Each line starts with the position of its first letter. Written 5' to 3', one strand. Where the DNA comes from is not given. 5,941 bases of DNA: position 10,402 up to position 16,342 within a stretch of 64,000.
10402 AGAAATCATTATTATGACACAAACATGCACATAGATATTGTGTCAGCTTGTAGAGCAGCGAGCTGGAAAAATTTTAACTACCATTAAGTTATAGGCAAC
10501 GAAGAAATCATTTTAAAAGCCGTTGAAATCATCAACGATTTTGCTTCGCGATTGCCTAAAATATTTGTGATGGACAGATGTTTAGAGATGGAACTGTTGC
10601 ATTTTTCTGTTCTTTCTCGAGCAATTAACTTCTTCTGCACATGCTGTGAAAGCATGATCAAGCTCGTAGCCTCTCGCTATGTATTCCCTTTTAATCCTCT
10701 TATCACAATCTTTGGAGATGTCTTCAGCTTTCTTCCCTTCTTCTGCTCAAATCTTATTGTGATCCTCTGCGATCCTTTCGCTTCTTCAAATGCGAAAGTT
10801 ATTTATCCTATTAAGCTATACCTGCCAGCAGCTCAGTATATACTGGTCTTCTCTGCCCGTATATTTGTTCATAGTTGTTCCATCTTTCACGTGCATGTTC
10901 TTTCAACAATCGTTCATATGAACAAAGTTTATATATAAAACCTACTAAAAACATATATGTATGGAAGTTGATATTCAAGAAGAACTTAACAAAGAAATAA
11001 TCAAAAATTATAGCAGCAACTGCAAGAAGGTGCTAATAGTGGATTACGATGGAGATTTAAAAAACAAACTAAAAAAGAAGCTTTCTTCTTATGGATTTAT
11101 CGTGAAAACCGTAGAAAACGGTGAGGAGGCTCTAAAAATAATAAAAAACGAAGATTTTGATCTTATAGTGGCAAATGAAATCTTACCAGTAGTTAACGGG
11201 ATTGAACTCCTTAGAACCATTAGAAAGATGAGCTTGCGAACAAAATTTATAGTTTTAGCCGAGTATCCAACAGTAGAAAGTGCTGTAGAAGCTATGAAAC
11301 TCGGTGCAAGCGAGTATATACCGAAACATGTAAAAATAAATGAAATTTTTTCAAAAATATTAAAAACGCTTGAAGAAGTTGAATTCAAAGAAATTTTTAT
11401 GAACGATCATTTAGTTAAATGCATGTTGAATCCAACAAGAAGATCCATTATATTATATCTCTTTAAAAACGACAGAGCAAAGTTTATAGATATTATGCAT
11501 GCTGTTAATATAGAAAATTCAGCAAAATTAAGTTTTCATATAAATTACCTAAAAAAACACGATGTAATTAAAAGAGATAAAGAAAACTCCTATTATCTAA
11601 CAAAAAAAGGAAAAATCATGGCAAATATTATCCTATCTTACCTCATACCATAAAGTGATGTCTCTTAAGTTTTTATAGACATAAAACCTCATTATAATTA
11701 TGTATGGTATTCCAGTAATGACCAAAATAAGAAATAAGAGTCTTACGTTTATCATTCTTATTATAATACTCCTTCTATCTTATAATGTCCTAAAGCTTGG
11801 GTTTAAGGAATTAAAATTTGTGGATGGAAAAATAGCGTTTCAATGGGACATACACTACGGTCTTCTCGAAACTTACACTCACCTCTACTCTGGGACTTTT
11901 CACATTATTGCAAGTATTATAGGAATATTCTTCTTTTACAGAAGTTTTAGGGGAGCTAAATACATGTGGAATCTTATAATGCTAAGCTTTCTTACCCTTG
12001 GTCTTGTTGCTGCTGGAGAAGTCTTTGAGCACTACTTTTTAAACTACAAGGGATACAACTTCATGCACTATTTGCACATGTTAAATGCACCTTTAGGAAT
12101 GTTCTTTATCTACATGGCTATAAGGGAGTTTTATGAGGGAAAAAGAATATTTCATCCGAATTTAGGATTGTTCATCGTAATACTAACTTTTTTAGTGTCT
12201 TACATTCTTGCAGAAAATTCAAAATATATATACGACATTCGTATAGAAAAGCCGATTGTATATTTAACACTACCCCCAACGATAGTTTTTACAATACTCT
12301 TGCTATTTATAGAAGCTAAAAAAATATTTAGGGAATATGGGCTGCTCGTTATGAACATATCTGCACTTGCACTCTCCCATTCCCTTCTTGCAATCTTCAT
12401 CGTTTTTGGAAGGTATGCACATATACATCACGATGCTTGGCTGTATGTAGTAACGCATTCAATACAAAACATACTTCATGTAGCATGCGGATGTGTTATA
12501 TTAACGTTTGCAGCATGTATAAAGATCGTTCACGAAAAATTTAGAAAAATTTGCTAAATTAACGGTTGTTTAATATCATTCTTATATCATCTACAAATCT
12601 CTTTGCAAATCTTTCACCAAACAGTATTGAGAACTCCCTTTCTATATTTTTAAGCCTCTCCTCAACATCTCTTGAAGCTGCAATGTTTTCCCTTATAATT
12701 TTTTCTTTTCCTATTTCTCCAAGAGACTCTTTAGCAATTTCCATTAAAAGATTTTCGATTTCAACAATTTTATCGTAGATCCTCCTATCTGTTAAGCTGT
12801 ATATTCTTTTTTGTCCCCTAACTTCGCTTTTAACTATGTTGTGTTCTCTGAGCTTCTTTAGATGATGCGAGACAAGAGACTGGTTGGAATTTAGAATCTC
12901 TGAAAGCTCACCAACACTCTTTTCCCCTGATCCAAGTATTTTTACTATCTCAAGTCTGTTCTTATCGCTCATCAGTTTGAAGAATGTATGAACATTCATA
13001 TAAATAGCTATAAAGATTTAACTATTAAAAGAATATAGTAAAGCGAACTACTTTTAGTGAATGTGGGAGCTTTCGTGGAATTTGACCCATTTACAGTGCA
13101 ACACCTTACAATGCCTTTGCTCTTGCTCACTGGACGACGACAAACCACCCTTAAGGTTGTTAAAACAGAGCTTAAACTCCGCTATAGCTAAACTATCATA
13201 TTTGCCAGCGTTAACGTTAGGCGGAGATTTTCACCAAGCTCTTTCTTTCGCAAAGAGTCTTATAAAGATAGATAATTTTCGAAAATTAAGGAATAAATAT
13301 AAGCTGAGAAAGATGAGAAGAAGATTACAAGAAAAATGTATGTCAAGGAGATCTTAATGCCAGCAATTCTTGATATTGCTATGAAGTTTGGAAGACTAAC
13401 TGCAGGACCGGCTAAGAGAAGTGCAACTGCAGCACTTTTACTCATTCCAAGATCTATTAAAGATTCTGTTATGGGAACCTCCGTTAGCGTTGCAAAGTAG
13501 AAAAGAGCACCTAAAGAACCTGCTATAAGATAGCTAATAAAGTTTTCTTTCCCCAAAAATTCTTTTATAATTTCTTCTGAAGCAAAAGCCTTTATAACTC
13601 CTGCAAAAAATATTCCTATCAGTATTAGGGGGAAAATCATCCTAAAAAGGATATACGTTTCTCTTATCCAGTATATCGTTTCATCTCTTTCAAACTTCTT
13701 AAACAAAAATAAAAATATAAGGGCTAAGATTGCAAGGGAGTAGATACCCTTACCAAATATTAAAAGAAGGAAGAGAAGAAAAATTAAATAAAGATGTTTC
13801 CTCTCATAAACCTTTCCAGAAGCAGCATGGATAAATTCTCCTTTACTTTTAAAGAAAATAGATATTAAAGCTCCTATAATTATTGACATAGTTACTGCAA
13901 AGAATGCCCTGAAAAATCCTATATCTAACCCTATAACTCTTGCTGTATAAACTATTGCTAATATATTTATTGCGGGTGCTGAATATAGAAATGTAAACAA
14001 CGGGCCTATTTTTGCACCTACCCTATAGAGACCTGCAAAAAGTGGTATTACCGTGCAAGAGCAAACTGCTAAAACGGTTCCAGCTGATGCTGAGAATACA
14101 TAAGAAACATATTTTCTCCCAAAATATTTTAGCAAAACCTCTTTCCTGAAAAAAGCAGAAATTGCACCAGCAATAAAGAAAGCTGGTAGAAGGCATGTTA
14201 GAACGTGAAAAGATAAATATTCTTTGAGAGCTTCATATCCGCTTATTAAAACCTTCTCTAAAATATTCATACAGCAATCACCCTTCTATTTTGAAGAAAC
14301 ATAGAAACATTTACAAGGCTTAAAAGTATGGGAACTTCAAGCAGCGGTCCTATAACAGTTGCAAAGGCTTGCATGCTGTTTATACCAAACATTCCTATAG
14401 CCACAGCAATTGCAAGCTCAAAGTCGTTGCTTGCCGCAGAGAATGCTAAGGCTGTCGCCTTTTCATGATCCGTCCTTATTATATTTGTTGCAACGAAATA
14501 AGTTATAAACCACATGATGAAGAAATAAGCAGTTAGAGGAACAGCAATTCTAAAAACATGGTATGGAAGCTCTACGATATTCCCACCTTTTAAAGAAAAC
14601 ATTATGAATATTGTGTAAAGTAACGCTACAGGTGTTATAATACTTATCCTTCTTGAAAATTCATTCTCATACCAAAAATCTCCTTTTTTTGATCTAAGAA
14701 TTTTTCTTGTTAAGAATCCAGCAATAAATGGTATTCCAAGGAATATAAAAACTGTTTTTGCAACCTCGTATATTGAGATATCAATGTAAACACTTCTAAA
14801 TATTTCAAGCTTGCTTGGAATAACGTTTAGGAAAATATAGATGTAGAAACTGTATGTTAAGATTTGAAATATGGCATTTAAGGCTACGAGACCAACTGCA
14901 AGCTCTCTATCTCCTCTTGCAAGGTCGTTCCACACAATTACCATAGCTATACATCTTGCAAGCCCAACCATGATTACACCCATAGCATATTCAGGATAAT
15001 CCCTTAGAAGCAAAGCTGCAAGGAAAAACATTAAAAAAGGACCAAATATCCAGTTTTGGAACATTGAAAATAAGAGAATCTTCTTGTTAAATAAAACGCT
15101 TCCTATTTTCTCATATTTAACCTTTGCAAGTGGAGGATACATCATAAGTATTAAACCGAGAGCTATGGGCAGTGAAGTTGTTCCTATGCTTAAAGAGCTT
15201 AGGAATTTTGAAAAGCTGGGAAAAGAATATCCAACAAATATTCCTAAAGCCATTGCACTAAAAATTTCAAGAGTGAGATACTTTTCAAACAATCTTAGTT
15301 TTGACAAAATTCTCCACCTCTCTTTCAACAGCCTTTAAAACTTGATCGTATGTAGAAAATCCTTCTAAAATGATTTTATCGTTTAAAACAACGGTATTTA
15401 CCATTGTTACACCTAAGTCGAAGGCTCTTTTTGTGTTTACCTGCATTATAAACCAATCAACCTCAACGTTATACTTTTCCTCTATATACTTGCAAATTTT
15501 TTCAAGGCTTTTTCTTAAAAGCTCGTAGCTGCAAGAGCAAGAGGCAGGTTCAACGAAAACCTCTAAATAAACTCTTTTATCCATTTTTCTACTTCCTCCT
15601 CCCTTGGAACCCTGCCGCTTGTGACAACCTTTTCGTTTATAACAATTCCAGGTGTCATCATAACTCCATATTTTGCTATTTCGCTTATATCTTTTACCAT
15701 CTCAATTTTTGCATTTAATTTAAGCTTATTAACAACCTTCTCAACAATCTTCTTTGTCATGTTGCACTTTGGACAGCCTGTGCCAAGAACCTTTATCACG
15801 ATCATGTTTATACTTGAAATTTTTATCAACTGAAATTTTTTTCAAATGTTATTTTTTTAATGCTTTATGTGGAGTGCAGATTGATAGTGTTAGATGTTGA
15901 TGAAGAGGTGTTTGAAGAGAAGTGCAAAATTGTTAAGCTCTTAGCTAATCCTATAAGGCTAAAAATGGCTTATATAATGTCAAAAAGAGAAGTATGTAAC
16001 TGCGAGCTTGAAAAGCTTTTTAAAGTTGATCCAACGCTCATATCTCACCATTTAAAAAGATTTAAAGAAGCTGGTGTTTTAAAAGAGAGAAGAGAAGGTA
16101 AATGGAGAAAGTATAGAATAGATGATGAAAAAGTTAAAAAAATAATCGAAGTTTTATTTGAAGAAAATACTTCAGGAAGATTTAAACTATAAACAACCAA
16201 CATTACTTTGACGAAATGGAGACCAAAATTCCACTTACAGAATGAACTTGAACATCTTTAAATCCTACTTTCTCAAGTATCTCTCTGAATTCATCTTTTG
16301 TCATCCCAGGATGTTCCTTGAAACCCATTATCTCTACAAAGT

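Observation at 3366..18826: A 15.4-kb genomic island bounded by a 41-nt direct repeat of the tRNA-Gln 3' end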

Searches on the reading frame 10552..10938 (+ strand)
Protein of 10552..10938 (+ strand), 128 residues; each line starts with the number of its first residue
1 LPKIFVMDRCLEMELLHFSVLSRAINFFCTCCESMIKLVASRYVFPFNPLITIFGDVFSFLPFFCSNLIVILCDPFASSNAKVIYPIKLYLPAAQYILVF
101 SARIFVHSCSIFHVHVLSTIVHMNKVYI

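Call 8: search_protein_families(library=pfam, proteins=[window:10552-10938:+], max_evalue=0.01)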
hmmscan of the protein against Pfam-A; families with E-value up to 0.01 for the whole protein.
window:10552-10938:+ (128 aa): 0 families

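Call 39: search_protein_families(library=pfam, proteins=[window:10552-10938:+], max_evalue=10)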
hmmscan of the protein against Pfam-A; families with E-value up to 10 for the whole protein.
window:10552-10938:+ (128 aa): 2 families
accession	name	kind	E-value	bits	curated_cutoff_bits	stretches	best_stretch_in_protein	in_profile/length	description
PF18561.7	Regnase_1_C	-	0.12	12.5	25.7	1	102-121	7-26/46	Endoribonuclease Regnase 1/ ZC3H12 C-terminal domain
PF10408.14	Ufd2P_core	-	0.49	9.2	20.4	1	10-116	236-343/628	Ubiquitin elongating factor core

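Call 40: search_protein_families(library=phrogs, proteins=[window:10552-10938:+], max_evalue=1)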
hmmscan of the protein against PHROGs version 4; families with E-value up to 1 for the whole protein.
window:10552-10938:+ (128 aa): 1 family
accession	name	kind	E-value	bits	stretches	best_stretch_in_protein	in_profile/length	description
phrog_31443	-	unknown function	0.11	13.7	1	27-78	34-84/97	-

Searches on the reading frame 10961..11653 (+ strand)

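Call 8: search_protein_families(library=pfam, proteins=[window:10961-11653:+], max_evalue=0.01)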
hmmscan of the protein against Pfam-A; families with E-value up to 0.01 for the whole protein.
window:10961-11653:+ (230 aa): 4 families
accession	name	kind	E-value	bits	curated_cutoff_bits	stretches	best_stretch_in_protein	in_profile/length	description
PF00072.30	Response_reg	-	3.2e-21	76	30.2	1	24-133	1-110/111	Response regulator receiver domain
PF24038.1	DUF7347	-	7.1e-07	29.8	27.6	1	155-223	8-76/77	Domain of unknown function (DUF7347)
PF14947.12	HTH_45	-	6.1e-05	23.4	25.5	1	164-220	11-65/77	Winged helix-turn-helix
PF13601.12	HTH_34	-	0.00011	22.8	27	1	160-209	2-50/80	Winged helix DNA-binding domain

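Call 52: search_protein_families(library=ncbifam, proteins=[window:10961-11653:+], max_evalue=0.001)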
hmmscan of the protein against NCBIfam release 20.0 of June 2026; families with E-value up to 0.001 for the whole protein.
window:10961-11653:+ (230 aa): 92 families (the best 25 are shown)
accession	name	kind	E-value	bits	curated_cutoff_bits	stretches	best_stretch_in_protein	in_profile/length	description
NF008469.0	PRK11361.1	equivalog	5.2e-18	65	714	1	21-138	4-121/461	acetoacetate metabolism transcriptional regulator AtoC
TIGR01818.1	ntrC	equivalog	3.3e-17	62.4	558.6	1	24-140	1-117/463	nitrogen regulation protein NR(I)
NF045944.1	ResRegRpaBCyano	equivalog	1.3e-16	60.7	330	1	25-145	1-120/229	response regulator transcription factor RpaB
NF045505.1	RR_RssB_Pseudo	equivalog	8.1e-16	58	700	1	22-129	6-113/394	two-component system response regulator RssB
NF045991.1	RespRegCtrARhodob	equivalog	9.3e-16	58.2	350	1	23-133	2-112/224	response regulator transcription factor CtrA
NF007005.1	PRK09468.1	equivalog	1.7e-15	57.1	331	1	21-135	3-117/237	osmolarity response regulator transcription factor OmpR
NF033791.1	ActR_PrrA_rreg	equivalog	2.2e-15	57.1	250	1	23-139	3-119/173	ActR/PrrA/RegA family redox response regulator transcription factor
TIGR01387.1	cztR_silR_copR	subfamily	5.6e-15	55.6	279.2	1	24-143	1-120/218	heavy metal response regulator transcription factor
NF041734.1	resp_reg_RppA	equivalog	3e-14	52.9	250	1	23-137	2-117/229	two-component system response regulator RppA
NF053854.1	RespRegPhoBBctds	equivalog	3.8e-14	52.6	270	1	24-139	1-117/225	two-component system response regulator PhoB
NF007346.1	PRK09836.1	equivalog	4.6e-14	52.7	420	1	23-135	2-114/227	copper/silver response regulator transcription factor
NF012023.0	PRK15479.1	equivalog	6.1e-14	52.1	337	1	23-133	2-112/224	transcriptional regulator TctD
NF011695.0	PRK15115.1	equivalog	6.8e-14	51.5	763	1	20-139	5-124/445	two-component system response regulator GlrR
NF041733.1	resp_reg_CseB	equivalog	8.2e-14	51.5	350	1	23-143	2-121/228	two-component system response regulator CseB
NF008199.0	PRK10955.1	equivalog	8.7e-14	52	341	1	22-146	2-124/232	envelope stress response regulator transcription factor CpxR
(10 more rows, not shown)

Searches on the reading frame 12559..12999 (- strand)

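Call 8: search_protein_families(library=pfam, proteins=[window:12559-12999:-], max_evalue=0.01)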
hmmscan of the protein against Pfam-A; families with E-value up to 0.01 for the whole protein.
window:12559-12999:- (146 aa): 9 families
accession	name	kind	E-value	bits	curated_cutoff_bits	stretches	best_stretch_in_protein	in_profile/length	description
PF01022.26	HTH_5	-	9.2e-16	57.9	22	1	12-58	1-47/47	Bacterial regulatory protein, arsR family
PF12840.13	HTH_20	-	1.8e-10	41.1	27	1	10-58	1-50/51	Helix-turn-helix domain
PF25212.1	HVO_A0114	-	1.2e-05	25.5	27.6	1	3-68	13-79/84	HVO_A0114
PF01638.23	HxlR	-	0.0003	21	20.8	1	11-84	3-82/91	HxlR-like helix-turn-helix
PF24270.1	HTH_Cmi2_C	-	0.00057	20.6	27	0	16-59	78-121/125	Cmi2, C-terminal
PF13412.12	HTH_24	-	0.00077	19.4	21.9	1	12-57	2-48/48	Winged helix-turn-helix DNA-binding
PF12802.13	MarR_2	-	0.0019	18.8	27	1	23-65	16-60/61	MarR family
PF24038.1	DUF7347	-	0.002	18.8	27.6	1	6-59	4-61/77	Domain of unknown function (DUF7347)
PF01978.25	TrmB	-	0.0068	16.7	25.6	0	21-71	17-66/68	Sugar-specific transcriptional regulator TrmB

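Call 52: search_protein_families(library=ncbifam, proteins=[window:12559-12999:-], max_evalue=0.001)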
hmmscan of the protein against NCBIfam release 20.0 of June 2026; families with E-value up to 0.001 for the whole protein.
window:12559-12999:- (146 aa): 10 families
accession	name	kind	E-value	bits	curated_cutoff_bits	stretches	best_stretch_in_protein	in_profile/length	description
NF033788.1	HTH_metalloreg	subfamily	7.4e-23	80.2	55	1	5-74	3-73/77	metalloregulator ArsR/SmtB family transcription factor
NF045707.1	Dbac_1936_reg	equivalog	2.3e-16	59.6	115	1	6-89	10-93/99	ArsR/SmtB-type metalloregulator TsoR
NF033789.1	repress_SdpR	subfamily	1.8e-13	50.2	100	1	7-71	2-66/79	autorepressor SdpR family transcription factor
NF040642.1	sulf_sens_BigR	equivalog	2.5e-10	40.3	155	1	2-74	9-81/95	sulfite-sensing transcriptional repressor BigR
TIGR01884.1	cas_HTH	subfamily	4.1e-10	39.4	60.2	1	11-71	140-200/202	CRISPR-associated CARF protein Csa3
NF047906.1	CdPbTransRegCmtR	equivalog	7.6e-08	32.2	150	1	8-90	16-98/104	Cd(II)/Pb(II)-sensing metalloregulatory transcriptional regulator CmtR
NF007528.0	PRK10141.1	subfamily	2.2e-07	30.7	97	1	5-70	8-74/117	metalloregulator ArsR/SmtB family transcription factor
NF041413.1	ArsR_Rv2640c_fam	equivalog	5.2e-07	30.1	155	1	7-68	36-100/118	Rv2640c family ArsR-like transcriptional regulator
NF053755.1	MsvR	equivalog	2.3e-05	24.2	220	1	10-74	10-77/236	transcriptional factor MsvR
NF052532.1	TransRegPagRBaca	equivalog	2.6e-05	24.2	170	1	6-79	20-92/99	transcriptional repressor PagR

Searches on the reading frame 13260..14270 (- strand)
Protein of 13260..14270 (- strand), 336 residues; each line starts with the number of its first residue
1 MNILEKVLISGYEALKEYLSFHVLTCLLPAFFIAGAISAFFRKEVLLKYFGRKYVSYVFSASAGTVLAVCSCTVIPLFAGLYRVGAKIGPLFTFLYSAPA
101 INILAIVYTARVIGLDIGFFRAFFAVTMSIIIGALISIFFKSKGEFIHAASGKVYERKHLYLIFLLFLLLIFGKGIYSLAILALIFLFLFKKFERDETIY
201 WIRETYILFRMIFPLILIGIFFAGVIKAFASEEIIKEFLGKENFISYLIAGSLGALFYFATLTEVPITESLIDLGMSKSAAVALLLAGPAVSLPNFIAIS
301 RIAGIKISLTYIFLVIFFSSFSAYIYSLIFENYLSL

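Call 8: search_protein_families(library=pfam, proteins=[window:13260-14270:-], max_evalue=0.01)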
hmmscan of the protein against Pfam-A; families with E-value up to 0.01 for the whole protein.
window:13260-14270:- (336 aa): 1 family
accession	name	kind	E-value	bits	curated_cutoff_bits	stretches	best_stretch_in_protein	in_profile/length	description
PF03773.19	ArsP_1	-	5.9e-64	216.5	32.3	1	14-327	7-293/294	Predicted permease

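Call 52: search_protein_families(library=ncbifam, proteins=[window:13260-14270:-], max_evalue=0.001)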
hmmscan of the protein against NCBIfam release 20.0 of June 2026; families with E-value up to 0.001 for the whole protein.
window:13260-14270:- (336 aa): 2 families
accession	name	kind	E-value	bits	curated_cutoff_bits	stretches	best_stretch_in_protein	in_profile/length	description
NF040736.1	efflux_SaoE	equivalog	1.8e-33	116.3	325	2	4-141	4-137/352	efflux transporter SaoE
NF033936.1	CuZnOut_SO0444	equivalog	4e-28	98.6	300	2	27-143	12-129/351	SO_0444 family Cu/Zn efflux transporter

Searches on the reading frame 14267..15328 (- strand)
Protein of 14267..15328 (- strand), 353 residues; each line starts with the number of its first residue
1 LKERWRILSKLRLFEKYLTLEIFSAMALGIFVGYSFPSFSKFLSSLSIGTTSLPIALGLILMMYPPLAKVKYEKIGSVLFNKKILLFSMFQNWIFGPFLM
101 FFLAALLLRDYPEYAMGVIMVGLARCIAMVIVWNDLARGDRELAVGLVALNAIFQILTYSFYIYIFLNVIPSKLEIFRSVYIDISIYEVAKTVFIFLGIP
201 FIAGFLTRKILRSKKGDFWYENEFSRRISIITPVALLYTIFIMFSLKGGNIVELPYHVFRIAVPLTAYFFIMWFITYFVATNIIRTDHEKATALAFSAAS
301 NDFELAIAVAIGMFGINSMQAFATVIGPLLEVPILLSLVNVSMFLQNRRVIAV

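Call 8: search_protein_families(library=pfam, proteins=[window:14267-15328:-], max_evalue=0.01)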
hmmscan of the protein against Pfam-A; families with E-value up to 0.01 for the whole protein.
window:14267-15328:- (353 aa): 1 family
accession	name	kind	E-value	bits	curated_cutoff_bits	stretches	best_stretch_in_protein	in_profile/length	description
PF01758.21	SBF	-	2.1e-58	197.6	24.3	1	56-253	1-190/191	Sodium Bile acid symporter family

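Call 52: search_protein_families(library=ncbifam, proteins=[window:14267-15328:-], max_evalue=0.001)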
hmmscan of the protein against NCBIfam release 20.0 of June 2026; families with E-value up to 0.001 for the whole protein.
window:14267-15328:- (353 aa): 1 family
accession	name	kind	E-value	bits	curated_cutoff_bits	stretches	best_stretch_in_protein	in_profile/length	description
TIGR00832.1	acr3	equivalog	7.4e-126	419.9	282.8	1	11-341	1-326/327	ACR3 family arsenite efflux transporter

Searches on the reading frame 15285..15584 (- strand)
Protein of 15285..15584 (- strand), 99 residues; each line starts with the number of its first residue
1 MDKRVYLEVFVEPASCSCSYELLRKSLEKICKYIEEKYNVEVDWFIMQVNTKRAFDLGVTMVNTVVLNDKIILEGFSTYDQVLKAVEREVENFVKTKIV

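Call 8: search_protein_families(library=pfam, proteins=[window:15285-15584:-], max_evalue=0.01)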
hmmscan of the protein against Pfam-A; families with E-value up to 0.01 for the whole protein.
window:15285-15584:- (99 aa): 0 families

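Call 39: search_protein_families(library=pfam, proteins=[window:15285-15584:-], max_evalue=10)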
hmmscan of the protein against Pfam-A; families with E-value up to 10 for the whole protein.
window:15285-15584:- (99 aa): 1 family
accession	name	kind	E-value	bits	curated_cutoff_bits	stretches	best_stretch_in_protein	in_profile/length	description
PF13192.12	Thioredoxin_3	-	0.042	14.3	24.8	1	26-85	15-74/76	Thioredoxin domain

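Call 40: search_protein_families(library=phrogs, proteins=[window:15285-15584:-], max_evalue=1)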
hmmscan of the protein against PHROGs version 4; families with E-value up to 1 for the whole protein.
window:15285-15584:- (99 aa): 3 families
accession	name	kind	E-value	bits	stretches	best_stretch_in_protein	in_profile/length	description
phrog_27491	-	unknown function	0.032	13.4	1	26-95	539-599/722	-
phrog_24763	-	unknown function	0.12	13.2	1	29-71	25-66/72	-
phrog_15832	-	unknown function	0.3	12.4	0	19-49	56-85/124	-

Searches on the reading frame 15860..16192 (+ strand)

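Call 8: search_protein_families(library=pfam, proteins=[window:15860-16192:+], max_evalue=0.01)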
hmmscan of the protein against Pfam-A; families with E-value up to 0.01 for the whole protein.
window:15860-16192:+ (110 aa): 3 families
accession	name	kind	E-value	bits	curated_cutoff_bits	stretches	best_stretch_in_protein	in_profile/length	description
PF01022.26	HTH_5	-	6.3e-11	42.4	22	1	30-74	1-45/47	Bacterial regulatory protein, arsR family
PF00292.24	PAX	-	0.003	17.9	22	1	28-103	18-91/125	'Paired box' domain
PF02002.24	TFIIE_alpha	-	0.0067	16.7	22.9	0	36-97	19-86/105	TFIIE alpha subunit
